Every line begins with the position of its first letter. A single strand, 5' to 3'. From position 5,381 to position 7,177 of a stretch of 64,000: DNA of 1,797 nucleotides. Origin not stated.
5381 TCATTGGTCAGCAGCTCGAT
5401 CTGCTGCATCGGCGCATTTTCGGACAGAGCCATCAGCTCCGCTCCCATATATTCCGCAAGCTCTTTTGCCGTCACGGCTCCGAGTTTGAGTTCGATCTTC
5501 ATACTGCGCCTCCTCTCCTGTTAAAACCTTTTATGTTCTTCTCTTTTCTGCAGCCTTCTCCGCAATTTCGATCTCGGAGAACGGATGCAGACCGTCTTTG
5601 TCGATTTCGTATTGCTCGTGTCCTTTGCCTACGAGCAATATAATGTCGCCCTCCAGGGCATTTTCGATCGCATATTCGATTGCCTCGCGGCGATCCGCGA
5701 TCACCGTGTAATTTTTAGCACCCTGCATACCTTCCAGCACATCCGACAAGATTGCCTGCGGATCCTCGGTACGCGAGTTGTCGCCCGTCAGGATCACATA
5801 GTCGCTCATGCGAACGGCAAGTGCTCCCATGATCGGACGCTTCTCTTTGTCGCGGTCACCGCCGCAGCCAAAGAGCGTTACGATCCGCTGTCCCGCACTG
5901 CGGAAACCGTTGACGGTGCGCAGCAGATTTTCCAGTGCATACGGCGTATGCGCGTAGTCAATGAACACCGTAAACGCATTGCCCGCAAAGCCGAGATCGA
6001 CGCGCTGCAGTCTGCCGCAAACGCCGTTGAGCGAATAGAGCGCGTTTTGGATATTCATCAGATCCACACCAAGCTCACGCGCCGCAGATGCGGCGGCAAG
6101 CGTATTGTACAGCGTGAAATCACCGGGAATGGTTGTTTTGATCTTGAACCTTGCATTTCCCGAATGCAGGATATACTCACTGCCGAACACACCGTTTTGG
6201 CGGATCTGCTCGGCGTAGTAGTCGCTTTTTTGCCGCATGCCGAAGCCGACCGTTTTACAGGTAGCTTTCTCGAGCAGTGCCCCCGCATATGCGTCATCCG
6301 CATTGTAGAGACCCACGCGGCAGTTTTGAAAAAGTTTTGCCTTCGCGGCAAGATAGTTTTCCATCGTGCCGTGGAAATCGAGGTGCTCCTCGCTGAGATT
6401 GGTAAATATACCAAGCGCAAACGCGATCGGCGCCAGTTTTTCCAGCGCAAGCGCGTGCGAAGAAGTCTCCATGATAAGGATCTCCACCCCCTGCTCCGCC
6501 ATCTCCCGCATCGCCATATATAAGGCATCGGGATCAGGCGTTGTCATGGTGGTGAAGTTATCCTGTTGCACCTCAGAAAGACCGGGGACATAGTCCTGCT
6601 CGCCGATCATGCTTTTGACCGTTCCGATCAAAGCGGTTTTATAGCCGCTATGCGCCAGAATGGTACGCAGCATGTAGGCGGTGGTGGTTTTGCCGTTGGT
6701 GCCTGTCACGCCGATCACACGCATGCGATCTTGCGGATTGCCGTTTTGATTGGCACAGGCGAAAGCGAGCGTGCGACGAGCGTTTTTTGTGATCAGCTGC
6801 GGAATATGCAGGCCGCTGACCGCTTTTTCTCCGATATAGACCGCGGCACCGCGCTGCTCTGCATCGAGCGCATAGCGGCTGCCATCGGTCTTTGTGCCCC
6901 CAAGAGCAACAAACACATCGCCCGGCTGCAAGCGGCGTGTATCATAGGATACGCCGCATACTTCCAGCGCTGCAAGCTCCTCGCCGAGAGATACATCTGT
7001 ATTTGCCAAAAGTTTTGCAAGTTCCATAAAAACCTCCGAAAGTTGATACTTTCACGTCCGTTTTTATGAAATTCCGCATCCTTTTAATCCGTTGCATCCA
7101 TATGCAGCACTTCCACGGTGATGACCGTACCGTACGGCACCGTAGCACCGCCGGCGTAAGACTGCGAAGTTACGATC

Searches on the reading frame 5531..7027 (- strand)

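Call 20: search_protein_families(library=pfam, proteins=[window:5531-7027:-], max_evalue=0.001)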
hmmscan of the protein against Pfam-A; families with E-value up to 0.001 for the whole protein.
window:5531-7027:- (498 aa): 3 families
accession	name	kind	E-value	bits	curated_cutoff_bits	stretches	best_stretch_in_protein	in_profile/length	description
PF08245.18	Mur_ligase_M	-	4.1e-48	164.4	24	1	107-316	1-200/200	Mur ligase middle domain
PF02875.26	Mur_ligase_C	-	2.5e-31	109.6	28.4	1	338-469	1-127/127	Mur ligase, glutamate ligase domain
PF01225.30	Mur_ligase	-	5e-08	33.6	21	1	24-70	3-54/95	Mur ligase family, catalytic domain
